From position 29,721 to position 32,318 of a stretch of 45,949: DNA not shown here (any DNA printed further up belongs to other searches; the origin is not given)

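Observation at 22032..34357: T9SS-type cargo gene embedded among Wzx, AsnB-like amidotransferase, FemAB-like and GT4 genes: possible cargo-anchoring glycan pathway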

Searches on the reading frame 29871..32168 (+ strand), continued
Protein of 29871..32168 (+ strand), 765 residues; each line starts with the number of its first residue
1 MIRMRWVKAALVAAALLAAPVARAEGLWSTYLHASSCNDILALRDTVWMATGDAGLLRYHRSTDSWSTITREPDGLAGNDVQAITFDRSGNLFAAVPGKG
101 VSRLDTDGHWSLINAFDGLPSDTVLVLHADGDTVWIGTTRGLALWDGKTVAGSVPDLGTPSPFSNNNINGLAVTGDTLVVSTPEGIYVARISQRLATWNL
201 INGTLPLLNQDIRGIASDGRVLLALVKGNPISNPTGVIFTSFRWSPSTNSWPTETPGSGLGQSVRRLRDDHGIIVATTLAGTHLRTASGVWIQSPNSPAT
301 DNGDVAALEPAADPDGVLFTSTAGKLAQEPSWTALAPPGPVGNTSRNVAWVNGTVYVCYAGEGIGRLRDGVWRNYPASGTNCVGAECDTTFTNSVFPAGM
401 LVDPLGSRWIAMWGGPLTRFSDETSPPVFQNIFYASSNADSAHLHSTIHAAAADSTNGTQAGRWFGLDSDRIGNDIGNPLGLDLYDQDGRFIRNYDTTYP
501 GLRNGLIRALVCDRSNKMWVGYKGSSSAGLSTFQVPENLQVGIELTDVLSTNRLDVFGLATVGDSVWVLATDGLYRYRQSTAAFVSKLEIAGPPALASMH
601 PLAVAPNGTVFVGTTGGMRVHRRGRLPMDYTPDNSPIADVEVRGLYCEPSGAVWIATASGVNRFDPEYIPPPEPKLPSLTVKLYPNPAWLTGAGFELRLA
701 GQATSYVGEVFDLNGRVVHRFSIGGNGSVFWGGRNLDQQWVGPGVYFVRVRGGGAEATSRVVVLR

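Call 37: fold_search(model_id=the predicted structure, library=pdb)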
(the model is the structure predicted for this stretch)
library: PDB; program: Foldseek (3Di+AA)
matches with E <= 10: 1794; with E <= 0.001: 1077
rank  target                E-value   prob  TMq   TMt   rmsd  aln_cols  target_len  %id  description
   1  5m11                  9.1e-28  1.00  0.59  0.60  14.7       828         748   16  Structural and functional probing of PorZ, an essential bacterial surface component of the type-IX secretion system of h (released 2016-11-09)
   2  4a2m_B                6.9e-25  1.00  0.31  0.32  20.6       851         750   13  Structure of the periplasmic domain of the heparin and heparan sulphate sensing hybrid two component system BT4663 in  (released 2012-05-02)
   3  4a2m_C                2.9e-24  1.00  0.33  0.34  20.9       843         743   14  Structure of the periplasmic domain of the heparin and heparan sulphate sensing hybrid two component system BT4663 in  (released 2012-05-02)
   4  4a2m_D                5.5e-24  1.00  0.33  0.34  20.5       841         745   13  Structure of the periplasmic domain of the heparin and heparan sulphate sensing hybrid two component system BT4663 in  (released 2012-05-02)
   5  4a2m_A                1.4e-23  1.00  0.33  0.34  20.5       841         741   13  Structure of the periplasmic domain of the heparin and heparan sulphate sensing hybrid two component system BT4663 in  (released 2012-05-02)
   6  4a2l_F                4.1e-23  1.00  0.32  0.33  19.2       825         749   13  Structure of the periplasmic domain of the heparin and heparan sulphate sensing hybrid two component system BT4663 in  (released 2012-05-02)
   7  4a2l_C                4.3e-23  1.00  0.33  0.34  20.9       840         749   12  Structure of the periplasmic domain of the heparin and heparan sulphate sensing hybrid two component system BT4663 in  (released 2012-05-02)
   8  4a2l_D                7.5e-23  1.00  0.31  0.32  20.9       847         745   13  Structure of the periplasmic domain of the heparin and heparan sulphate sensing hybrid two component system BT4663 in  (released 2012-05-02)
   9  4a2l_E                1.3e-22  1.00  0.32  0.33  20.8       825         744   13  Structure of the periplasmic domain of the heparin and heparan sulphate sensing hybrid two component system BT4663 in  (released 2012-05-02)
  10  4a2l_B                1.7e-22  1.00  0.33  0.34  20.8       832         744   13  Structure of the periplasmic domain of the heparin and heparan sulphate sensing hybrid two component system BT4663 in  (released 2012-05-02)
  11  4a2l_A                1.9e-22  1.00  0.34  0.34  19.1       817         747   13  Structure of the periplasmic domain of the heparin and heparan sulphate sensing hybrid two component system BT4663 in  (released 2012-05-02)
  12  3ott_B                1.1e-21  1.00  0.35  0.36  20.6       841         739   14  Crystal Structure of the extracellular domain of the putative one component system BT4673 from B. thetaiotaomicron (released 2011-08-10)
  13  3va6_B                2.8e-21  1.00  0.34  0.35  20.8       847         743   13  Crystal Structure of the extracellular domain of the putative hybrid two component system BT4673 from B. thetaiotaomic (released 2012-06-13)
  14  3v9f_A                4.1e-21  1.00  0.32  0.33  17.6       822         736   15  Crystal Structure of the extracellular domain of the putative hybrid two component system BT3049 from B. thetaiotaomic (released 2012-03-14)
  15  3va6_A                3.7e-20  1.00  0.34  0.35  20.9       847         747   14  Crystal Structure of the extracellular domain of the putative hybrid two component system BT4673 from B. thetaiotaomic (released 2012-06-13)
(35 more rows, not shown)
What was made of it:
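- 29871..32168 (+): PorZ-like protein (765 aa): signal peptide, two beta-propellers, T9SS C-terminal domain. Foldseek top hit PorZ 5M11, E 9.1e-28, TM 0.59/0.60 (call 37).
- On PorZ family (T9SS attachment-complex A-LPS delivery protein): Foldseek top hit 5M11, E 9.1e-28, TM 0.59/0.60 (call 37).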

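Call 42: find_related_loci(query=A1, collection=genome_contigs, flank=10000)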
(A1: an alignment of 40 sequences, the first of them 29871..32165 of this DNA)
Query A1 (765 aa) in genome_contigs; peptide patterns used: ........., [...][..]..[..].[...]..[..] (x = any residue, [..] = any of these).
600 stretches matched a pattern (row limit reached: there are more); 129 encode a relative of the query (tblastn E <= 1e-3); the best 80 are kept; 78 distinct loci.
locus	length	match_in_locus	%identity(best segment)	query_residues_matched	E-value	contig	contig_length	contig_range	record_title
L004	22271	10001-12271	72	3-759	0e+0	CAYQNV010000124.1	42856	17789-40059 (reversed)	MAG TPA_asm: uncultured bacterium isolate binchicken_co165_179 genome assembly, contig: k141_2791338, whole genome shotg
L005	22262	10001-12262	68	20-765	0e+0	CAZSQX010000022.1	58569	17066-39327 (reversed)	MAG TPA_asm: uncultured bacterium isolate binchicken_co107_287 genome assembly, contig: NODE_1322_length_58569_cov_7.505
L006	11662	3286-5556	73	4-759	0e+0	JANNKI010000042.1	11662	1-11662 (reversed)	MAG: bacterium isolate SOY_4_C_metabat_154 SOY_4_C_k141_3285171, whole genome shotgun sequence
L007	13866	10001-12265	62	21-765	0e+0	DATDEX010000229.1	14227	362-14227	MAG TPA_asm: Candidatus Eisenbacteria bacterium isolate SMAG_U211 k141_69922, whole genome shotgun sequence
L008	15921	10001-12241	61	22-765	0e+0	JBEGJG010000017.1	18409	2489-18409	MAG: Candidatus Eisenbacteria bacterium isolate NASQAN2015_150_F_bin.10 scaffold_41, whole genome shotgun sequence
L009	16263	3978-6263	60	7-765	0e+0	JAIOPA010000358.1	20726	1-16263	MAG: Candidatus Eisenbacteria bacterium isolate LakeFargette_0920_ALND_MAG_69_13 LacPavin_0920_ALND_scaffold_573580, who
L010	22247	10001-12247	60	19-765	0e+0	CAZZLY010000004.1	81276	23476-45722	MAG TPA_asm: uncultured bacterium isolate SRP124364_co1_304 genome assembly, contig: NODE_114_length_81276_cov_15.611073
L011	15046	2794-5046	59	23-765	0e+0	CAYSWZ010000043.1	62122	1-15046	MAG TPA_asm: uncultured bacterium isolate binchicken_co279_112 genome assembly, contig: k141_3639992, whole genome shotg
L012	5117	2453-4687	45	2-765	0e+0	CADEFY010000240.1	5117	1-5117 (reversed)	uncultured bacterium isolate Candidatus Eisenbacteria sp. RBC018 genome assembly, contig: MAG018_240, whole genome shotg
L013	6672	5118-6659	53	11-522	8e-168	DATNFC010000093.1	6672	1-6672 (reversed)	MAG TPA_asm: Candidatus Methylomirabilota bacterium isolate SMAG_U11284 k141_5059254, whole genome shotgun sequence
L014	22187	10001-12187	41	16-765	3e-163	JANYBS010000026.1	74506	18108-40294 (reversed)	MAG: Candidatus Eisenbacteria bacterium isolate GL140_6_metabat_35 GL140_6_k141_197109, whole genome shotgun sequence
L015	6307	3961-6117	41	23-765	3e-162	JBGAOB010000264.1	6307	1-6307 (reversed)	MAG: Candidatus Eisenbacteria bacterium isolate MAG_AAO_H10.41 AAOH10-41_opera_contig_27318, whole genome shotgun sequen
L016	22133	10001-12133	43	26-756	4e-158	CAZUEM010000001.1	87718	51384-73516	MAG TPA_asm: uncultured bacterium isolate binchicken_co235_242 genome assembly, contig: NODE_608_length_87718_cov_39.048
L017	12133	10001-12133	41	4-721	4e-150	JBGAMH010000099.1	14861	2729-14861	MAG: Candidatus Eisenbacteria bacterium isolate MAG_MBR_H10.5 MBRH10-5_opera_contig_12976, whole genome shotgun sequence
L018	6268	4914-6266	54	28-465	8e-145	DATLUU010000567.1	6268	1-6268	MAG TPA_asm: Verrucomicrobiia bacterium isolate SMAG_U13174 k141_116795, whole genome shotgun sequence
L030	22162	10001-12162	44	20-765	2e-100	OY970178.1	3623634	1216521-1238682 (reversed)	MAG: Candidatus Eisenbacteria bacterium isolate MFD05942.bin.c.1 genome assembly, chromosome: 1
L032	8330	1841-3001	24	396-765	1e-13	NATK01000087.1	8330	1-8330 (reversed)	MAG: Candidatus Latescibacteria bacterium 4484_7 ex4484_7_scaffold_12590, whole genome shotgun sequence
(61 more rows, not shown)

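Call 48: search_protein_families(library=pfam, proteins=[L032:32-793:+, L032:766-1944:+, L032:2063-3004:+, L032:3001-4431:+, L032:4454-5404:+, L032:5479-6795:+], max_evalue=0.01)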
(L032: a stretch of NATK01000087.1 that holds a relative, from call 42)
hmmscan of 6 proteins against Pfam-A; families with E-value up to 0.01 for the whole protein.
L032:32-793:+ (253 aa): 1 family
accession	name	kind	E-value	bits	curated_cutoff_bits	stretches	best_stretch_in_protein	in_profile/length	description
PF02397.22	Bac_transf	-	4.6e-13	49.5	27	1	161-237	94-176/179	Bacterial sugar transferase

L032:766-1944:+ (392 aa): 2 families
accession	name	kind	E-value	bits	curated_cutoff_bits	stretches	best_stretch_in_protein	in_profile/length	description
PF08450.18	SGL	-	0.0057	16.7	26.3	0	38-120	42-121/246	SMP-30/Gluconolactonase/LRE-like region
PF07494.17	Reg_prop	-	0.0079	16.7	20.4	0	78-98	1-21/24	Two component regulator propeller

L032:2063-3004:+ (313 aa): 4 families
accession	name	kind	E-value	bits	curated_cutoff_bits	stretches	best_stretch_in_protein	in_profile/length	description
PF07494.17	Reg_prop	-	7e-11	41.4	20.4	2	127-149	1-23/24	Two component regulator propeller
PF18962.6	Por_Secre_tail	-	0.00014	22.5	27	1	231-311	1-75/75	Secretion system C-terminal sorting domain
PF20067.5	SSL_N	-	0.0012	19.1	18.9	0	90-105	26-41/46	Strictosidine synthase-like, N-terminal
PF08450.18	SGL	-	0.0086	16.1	26.3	0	86-150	42-105/246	SMP-30/Gluconolactonase/LRE-like region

L032:3001-4431:+ (476 aa): 19 families
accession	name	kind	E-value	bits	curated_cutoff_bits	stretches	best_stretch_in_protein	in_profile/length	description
PF02719.21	Polysacc_synt_2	-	4.6e-102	341.6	20.2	1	149-431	1-291/293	Polysaccharide biosynthesis protein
PF01370.27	Epimerase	-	5.2e-26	92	20.9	1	149-350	1-217/240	NAD dependent epimerase/dehydratase family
PF16363.11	GDP_Man_Dehyd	-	3.6e-17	63.2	27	1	150-273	1-130/332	GDP-mannose 4,6 dehydratase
PF04321.23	RmlD_sub_bind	-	1.2e-16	61.1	27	1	148-335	2-175/287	RmlD substrate binding domain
PF13727.12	CoA_binding_3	-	5.3e-14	53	25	1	3-104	75-175/175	CoA-binding domain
PF01073.25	3Beta_HSD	-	5.7e-11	42.4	22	1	150-278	1-122/280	3-beta hydroxysteroid dehydrogenase/isomerase family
PF13460.12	NAD_binding_10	-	8.2e-10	39.3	27.2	1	153-278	1-104/184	NAD(P)H-binding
PF17836.7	PglD_N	-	7.4e-07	30.1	23.4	1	8-78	1-65/78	PglD N-terminal domain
PF08659.16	KR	-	4.1e-06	27.3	22.6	1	149-271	3-135/180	KR domain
PF02629.25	CoA_binding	-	4.6e-06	27.7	22.3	1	6-81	3-74/97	CoA binding domain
PF07993.18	NAD_binding_4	-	6.5e-06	25.9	20.1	1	151-277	1-141/258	Male sterility protein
PF00106.31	adh_short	-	1e-05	25.6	26.6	1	147-221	1-72/195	short chain dehydrogenase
PF01408.29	GFO_IDH_MocA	-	2.9e-05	25.2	24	1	8-84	2-76/120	Oxidoreductase family, NAD-binding Rossmann fold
PF03435.24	Sacchrp_dh_NADP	-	4.9e-05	24.1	25.1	0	9-98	1-93/129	Saccharopine dehydrogenase NADP binding domain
PF01488.26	Shikimate_DH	-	0.00012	22.6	24.3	0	6-36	12-42/138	Shikimate / quinate 5-dehydrogenase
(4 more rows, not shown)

L032:4454-5404:+ (316 aa): 2 families
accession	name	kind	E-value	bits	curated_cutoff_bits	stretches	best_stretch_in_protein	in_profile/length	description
PF13480.13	Acetyltransf_6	-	1.8e-11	44.8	22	1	153-282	8-139/143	Acetyltransferase (GNAT) domain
PF02388.22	FemAB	-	8.1e-06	25.3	24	1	223-295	304-380/406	FemAB family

L032:5479-6795:+ (438 aa): 2 families
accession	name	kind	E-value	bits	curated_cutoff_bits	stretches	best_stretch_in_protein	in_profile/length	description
PF13579.12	Glyco_trans_4_4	-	1.4e-09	39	29.7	1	24-228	1-158/158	Glycosyl transferase 4-like domain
PF13439.12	Glyco_transf_4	-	6.1e-09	36.6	28.5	1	24-232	2-169/170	Glycosyltransferase Family 4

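Call 66: search_protein_representatives(alignment_id=A1)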
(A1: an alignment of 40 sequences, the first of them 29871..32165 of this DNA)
Query: 40 sequences, 745 profile positions. Proteins with E-value up to 0.001 (for the whole library): 127985; up to 1e-10: 49773; up to 1e-30: 8047. The best 150 are listed.
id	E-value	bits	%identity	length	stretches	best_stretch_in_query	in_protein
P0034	0.0e+00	1110.0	-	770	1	7-745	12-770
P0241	2.5e-274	928.5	-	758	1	8-745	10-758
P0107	3.2e-265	898.4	-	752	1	4-745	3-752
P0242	7.6e-257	870.7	-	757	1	8-745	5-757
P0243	6.2e-256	867.7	-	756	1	11-745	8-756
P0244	4.1e-254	861.6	-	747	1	9-745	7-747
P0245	5.3e-249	844.7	-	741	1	7-745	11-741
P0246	1.6e-247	839.8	-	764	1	6-745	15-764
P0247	1.6e-245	833.2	-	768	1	3-745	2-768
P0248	4.1e-244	828.6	-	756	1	7-745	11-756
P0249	4.4e-241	818.6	-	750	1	10-745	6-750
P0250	1.6e-238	810.1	-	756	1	9-745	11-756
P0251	3.1e-238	809.1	-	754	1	8-744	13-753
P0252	5.0e-237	805.2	-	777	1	6-745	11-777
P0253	3.5e-233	792.4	-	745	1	8-745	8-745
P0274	2.7e-154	531.6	-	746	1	9-745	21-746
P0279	2.5e-122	425.9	-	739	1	9-730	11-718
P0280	1.7e-117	409.9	-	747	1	5-732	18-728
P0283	2.9e-112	392.7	-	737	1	7-737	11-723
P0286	2.5e-111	389.6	-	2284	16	64-201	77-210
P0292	5.0e-102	358.8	-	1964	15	46-141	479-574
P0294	8.6e-102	358.0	-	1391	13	29-146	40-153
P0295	5.3e-99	348.8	-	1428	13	28-183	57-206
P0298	1.6e-91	324.1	-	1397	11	23-269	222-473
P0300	1.9e-86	307.3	-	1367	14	23-146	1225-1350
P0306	1.5e-81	291.1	-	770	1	15-743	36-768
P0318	2.5e-74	267.2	-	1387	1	5-745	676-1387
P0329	9.7e-68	245.4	-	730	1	24-743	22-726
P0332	6.6e-66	239.4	-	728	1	8-745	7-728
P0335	3.4e-64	233.7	-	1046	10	572-732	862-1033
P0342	1.3e-61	225.2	-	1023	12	612-744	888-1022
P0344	1.4e-60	221.8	-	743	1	9-745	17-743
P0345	4.6e-60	220.0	-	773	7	588-745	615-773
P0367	1.0e-56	209.0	-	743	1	7-745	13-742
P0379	6.4e-56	206.4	-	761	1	7-735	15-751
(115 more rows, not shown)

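Call 67: search_protein_families(library=ncbifam, proteins=[P0274, P0279, P0280, P0283, P0306, P0329, P0332, P0344, P0367, P0379], max_evalue=0.001)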
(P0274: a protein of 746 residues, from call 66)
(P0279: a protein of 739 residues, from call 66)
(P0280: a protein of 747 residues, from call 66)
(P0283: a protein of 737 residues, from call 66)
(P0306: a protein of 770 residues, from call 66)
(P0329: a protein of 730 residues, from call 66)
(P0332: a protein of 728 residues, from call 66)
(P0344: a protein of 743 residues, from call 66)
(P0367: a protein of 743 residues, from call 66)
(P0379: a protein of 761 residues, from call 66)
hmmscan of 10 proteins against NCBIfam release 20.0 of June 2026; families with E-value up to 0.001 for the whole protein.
P0274 (746 aa): 3 families
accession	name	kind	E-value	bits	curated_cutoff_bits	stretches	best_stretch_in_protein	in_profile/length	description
NF052228.1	T9SS_PorZ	equivalog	6e-29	101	260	1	545-735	543-744/757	type IX secretion system anionic LPS delivery protein PorZ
NF045728.1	glycosyl_F510_1955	equivalog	8.6e-05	21.9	175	0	235-315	117-201/246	F510_1955 family glycosylhydrolase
TIGR04183.1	Por_Secre_tail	domain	0.00012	22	23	1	665-742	2-69/72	T9SS type A sorting domain-containing protein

P0279 (739 aa): 2 families
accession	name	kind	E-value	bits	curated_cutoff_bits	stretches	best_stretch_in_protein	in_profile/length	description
NF052228.1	T9SS_PorZ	equivalog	8.5e-23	80.7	260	1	562-716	589-738/757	type IX secretion system anionic LPS delivery protein PorZ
NF045728.1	glycosyl_F510_1955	equivalog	3.9e-05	23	175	0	181-286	113-221/246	F510_1955 family glycosylhydrolase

P0280 (747 aa): 1 family
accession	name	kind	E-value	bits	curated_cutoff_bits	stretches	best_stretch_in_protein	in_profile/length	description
NF052228.1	T9SS_PorZ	equivalog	1.9e-19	69.6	260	1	569-724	589-738/757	type IX secretion system anionic LPS delivery protein PorZ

P0283 (737 aa): 2 families
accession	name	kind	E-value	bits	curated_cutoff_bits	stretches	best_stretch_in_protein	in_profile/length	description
NF052228.1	T9SS_PorZ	equivalog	8.6e-23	80.7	260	1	566-715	591-739/757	type IX secretion system anionic LPS delivery protein PorZ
TIGR04183.1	Por_Secre_tail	domain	0.00054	19.9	23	0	647-717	2-59/72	T9SS type A sorting domain-containing protein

P0306 (770 aa): 2 families
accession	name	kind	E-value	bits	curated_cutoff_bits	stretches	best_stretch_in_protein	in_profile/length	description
NF052228.1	T9SS_PorZ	equivalog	8.2e-33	113.8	260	1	479-754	462-739/757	type IX secretion system anionic LPS delivery protein PorZ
NF045728.1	glycosyl_F510_1955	equivalog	2.7e-07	30.1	175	0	199-308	110-226/246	F510_1955 family glycosylhydrolase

P0329 (730 aa): 2 families
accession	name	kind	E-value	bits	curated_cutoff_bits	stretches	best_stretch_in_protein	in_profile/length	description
NF052228.1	T9SS_PorZ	equivalog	9.4e-28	97.1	260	1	420-715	435-740/757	type IX secretion system anionic LPS delivery protein PorZ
NF045728.1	glycosyl_F510_1955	equivalog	2.2e-06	27.2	175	0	201-317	98-217/246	F510_1955 family glycosylhydrolase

P0332 (728 aa): 2 families
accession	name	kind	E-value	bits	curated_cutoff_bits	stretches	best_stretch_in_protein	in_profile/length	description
NF052228.1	T9SS_PorZ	equivalog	1.2e-23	83.5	260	1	475-719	489-747/757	type IX secretion system anionic LPS delivery protein PorZ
NF045728.1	glycosyl_F510_1955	equivalog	0.00069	19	175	0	232-313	124-213/246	F510_1955 family glycosylhydrolase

P0344 (743 aa): 3 families
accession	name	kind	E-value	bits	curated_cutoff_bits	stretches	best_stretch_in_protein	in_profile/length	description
NF052228.1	T9SS_PorZ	equivalog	1.4e-52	179.2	260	1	14-743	6-757/757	type IX secretion system anionic LPS delivery protein PorZ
NF009453.0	PRK12813.1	equivalog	0.00019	21.1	264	1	675-731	120-175/223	flagellar basal body rod modification protein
TIGR04183.1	Por_Secre_tail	domain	0.00043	20.2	23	1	658-739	1-69/72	T9SS type A sorting domain-containing protein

P0367 (743 aa): 2 families
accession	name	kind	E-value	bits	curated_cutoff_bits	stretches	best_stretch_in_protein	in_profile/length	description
NF052228.1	T9SS_PorZ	equivalog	3.3e-68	230.9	260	1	19-742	12-757/757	type IX secretion system anionic LPS delivery protein PorZ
NF045728.1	glycosyl_F510_1955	equivalog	5.6e-06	25.8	175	0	252-347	82-184/246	F510_1955 family glycosylhydrolase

P0379 (761 aa): 1 family
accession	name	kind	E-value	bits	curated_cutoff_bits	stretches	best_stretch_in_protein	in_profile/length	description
NF052228.1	T9SS_PorZ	equivalog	7.7e-18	64.3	260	1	624-746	624-740/757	type IX secretion system anionic LPS delivery protein PorZ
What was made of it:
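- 29871..32168 (+): Distant full-length relatives score 64-231 bits on the PorZ model (call 67).
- On PorZ family (T9SS attachment-complex A-LPS delivery protein): Relatives reach 64-231 bits, two of them full length, none above the cutoff (call 67).
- A profile search of 1.84 billion representatives (call 66) gave full-length relatives of about 700-770 aa. All ten tested have PorZ as top NCBIfam family at 64-231 bits, two over the whole model (call 67).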

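Call 68: find_encoding_contigs(protein=P0274, flank=10000, max_places=2)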
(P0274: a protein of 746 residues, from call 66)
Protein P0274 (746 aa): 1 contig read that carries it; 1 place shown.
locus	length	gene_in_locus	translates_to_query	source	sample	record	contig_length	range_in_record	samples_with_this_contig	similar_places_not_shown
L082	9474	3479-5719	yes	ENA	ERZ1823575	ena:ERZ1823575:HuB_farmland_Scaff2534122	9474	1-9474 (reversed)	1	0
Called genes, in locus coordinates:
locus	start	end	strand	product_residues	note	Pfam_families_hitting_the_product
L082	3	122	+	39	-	?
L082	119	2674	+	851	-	-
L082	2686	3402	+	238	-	PF00535:Glycos_transf_2, PF13641:Glyco_tranf_2_3 (weak)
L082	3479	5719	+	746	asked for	PF07494:Reg_prop (faint)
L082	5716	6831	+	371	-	PF13480:Acetyltransf_6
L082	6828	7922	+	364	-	PF13439:Glyco_transf_4, PF13477:Glyco_trans_4_2, PF13579:Glyco_trans_4_4, PF00534:Glycos_transf_1, PF13692:Glyco_trans_1_4, PF13524:Glyco_trans_1_2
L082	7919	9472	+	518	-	?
